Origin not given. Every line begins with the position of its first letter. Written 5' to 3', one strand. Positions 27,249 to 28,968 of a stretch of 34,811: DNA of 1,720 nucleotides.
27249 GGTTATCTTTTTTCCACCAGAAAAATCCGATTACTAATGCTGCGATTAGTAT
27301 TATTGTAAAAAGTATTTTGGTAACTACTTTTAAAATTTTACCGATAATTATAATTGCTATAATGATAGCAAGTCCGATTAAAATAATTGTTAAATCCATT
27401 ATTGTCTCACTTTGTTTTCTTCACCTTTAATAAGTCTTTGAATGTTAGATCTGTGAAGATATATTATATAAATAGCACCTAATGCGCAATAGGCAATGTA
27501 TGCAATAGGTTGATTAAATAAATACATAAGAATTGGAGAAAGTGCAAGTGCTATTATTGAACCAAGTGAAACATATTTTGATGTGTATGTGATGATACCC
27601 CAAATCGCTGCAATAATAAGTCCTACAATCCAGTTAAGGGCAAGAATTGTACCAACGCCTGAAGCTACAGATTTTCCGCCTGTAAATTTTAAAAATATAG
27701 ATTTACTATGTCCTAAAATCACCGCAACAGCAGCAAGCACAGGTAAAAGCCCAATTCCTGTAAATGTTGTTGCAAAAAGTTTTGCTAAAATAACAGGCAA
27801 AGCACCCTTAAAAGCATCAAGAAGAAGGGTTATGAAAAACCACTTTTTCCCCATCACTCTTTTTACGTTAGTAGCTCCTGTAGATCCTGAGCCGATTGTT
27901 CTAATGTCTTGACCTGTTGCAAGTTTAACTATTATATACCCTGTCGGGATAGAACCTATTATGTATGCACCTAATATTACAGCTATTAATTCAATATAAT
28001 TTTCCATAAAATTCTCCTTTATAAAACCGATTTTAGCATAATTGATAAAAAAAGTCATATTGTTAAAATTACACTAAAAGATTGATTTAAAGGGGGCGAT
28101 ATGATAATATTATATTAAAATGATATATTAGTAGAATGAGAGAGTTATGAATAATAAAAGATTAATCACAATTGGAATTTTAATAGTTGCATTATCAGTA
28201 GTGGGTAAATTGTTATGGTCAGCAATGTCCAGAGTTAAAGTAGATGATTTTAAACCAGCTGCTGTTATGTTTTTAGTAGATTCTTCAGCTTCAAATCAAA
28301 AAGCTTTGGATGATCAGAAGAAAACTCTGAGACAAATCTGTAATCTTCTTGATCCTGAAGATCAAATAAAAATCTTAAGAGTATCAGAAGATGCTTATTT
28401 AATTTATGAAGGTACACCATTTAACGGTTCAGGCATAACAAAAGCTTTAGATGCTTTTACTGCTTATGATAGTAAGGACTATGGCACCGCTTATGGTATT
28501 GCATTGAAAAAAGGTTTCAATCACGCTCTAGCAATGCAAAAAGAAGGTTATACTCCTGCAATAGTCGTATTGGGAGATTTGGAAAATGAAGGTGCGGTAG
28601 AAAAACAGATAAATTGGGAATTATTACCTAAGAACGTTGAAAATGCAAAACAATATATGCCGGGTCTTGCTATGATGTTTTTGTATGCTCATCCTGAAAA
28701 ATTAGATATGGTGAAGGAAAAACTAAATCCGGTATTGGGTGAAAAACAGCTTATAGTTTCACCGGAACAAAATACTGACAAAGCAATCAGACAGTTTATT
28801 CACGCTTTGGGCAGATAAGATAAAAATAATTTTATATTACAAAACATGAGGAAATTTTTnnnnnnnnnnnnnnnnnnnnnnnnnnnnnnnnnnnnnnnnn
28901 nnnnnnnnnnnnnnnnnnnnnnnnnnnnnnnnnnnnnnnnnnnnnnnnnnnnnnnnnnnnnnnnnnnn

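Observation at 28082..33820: Seven-gene envelope operon (vWA, FHA-like 8-TM, two TonB_C-like anchors, micro-TM, EF-hand/HExxH) lacking all canonical partners: best candidate for an undescribed system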

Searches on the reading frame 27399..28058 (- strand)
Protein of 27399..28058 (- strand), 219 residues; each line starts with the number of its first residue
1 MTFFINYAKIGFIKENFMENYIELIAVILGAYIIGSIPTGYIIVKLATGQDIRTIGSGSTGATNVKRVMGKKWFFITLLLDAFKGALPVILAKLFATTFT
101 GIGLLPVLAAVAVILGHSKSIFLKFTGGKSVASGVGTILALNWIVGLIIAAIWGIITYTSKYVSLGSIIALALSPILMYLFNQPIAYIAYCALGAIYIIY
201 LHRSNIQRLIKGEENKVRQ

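Call 5: search_protein_families(library=pfam, proteins=[window:27399-28058:-], max_evalue=0.01)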
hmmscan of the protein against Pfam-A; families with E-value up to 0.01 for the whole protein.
window:27399-28058:- (219 aa): 1 family
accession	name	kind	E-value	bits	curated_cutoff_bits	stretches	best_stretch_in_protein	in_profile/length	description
PF02660.20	G3P_acyltransf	-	5.2e-51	173.4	24.1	1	31-209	2-164/164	Glycerol-3-phosphate acyltransferase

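Call 6: search_protein_families(library=ncbifam, proteins=[window:27399-28058:-], max_evalue=1)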
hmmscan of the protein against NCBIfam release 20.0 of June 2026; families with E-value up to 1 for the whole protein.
window:27399-28058:- (219 aa): 8 families
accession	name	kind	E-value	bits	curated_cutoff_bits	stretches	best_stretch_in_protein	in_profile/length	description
TIGR00023.1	TIGR00023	equivalog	2.5e-54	184.1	137.2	1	25-218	6-194/196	glycerol-3-phosphate 1-O-acyltransferase PlsY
NF010993.0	PRK14417.1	equivalog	5.2e-24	85.1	249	1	23-185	4-161/232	membrane protein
NF001254.0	PRK00220.2-1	equivalog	7.9e-24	84.7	199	1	28-203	10-181/182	glycerol-3-phosphate 1-O-acyltransferase PlsY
NF010976.0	PRK14399.1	equivalog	2.3e-22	80.1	419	1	16-180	3-169/258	membrane protein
NF010992.0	PRK14416.1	equivalog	1.7e-17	64.2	222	1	29-196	4-175/207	membrane protein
NF010990.0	PRK14414.1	equivalog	5.5e-16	58.9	261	1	18-196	1-175/210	glycerol-3-phosphate acyltransferase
NF010987.0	PRK14411.1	equivalog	2e-14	53.9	243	1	23-217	3-190/204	membrane protein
NF010978.0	PRK14401.1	equivalog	9.6e-12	45.1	163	1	25-146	3-115/187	membrane protein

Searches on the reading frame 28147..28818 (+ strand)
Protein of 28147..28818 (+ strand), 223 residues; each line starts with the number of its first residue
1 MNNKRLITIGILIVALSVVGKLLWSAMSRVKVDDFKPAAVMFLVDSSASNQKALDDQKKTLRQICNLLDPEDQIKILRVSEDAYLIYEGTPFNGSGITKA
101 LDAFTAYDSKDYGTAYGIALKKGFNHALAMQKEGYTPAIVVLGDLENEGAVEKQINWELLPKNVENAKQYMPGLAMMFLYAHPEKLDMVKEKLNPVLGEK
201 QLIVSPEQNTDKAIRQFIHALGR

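Call 4: search_protein_families(library=pfam, proteins=[window:28147-28818:+], max_evalue=1)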
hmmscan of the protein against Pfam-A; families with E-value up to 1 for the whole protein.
window:28147-28818:+ (223 aa): 4 families
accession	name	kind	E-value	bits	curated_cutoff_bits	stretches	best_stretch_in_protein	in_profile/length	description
PF13519.12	VWA_2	-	3.5e-08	34.5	27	1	40-144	1-105/107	von Willebrand factor type A domain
PF00092.34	VWA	-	1.4e-05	25.9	23.8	1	40-152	2-121/174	von Willebrand factor type A domain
PF13768.12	VWA_3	-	0.0087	16.6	27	1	39-156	2-120/155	von Willebrand factor type A domain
PF06858.20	NOG1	-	0.022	15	27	1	38-69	15-46/58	Nucleolar GTP-binding protein 1 (NOG1)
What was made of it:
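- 28147..28818 (+): P1: 223-aa protein with an N-terminal TM helix (residues 6-24) and a VWA domain with an intact MIDAS site. Pfam VWA_2 E 3.5e-8 and VWA E 1.4e-5, both above cut-off (call 4).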

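Call 6: search_protein_families(library=ncbifam, proteins=[window:28147-28818:+], max_evalue=1)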
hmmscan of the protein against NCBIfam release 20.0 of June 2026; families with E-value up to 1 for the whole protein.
window:28147-28818:+ (223 aa): 2 families
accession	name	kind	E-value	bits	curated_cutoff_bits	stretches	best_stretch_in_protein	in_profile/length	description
NF000937.0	PRK00092.4-3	equivalog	0.009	16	287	1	29-108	25-94/161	ribosome maturation factor RimP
TIGR03436.1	acidobact_VWFA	subfamily_domain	0.037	13.5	81.25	1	36-123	65-152/324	VWA domain-containing protein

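Call 23: search_protein_families(library=padloc, proteins=[window:28147-28818:+], max_evalue=1)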
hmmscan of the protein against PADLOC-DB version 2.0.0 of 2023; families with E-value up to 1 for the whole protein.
window:28147-28818:+ (223 aa): 0 families
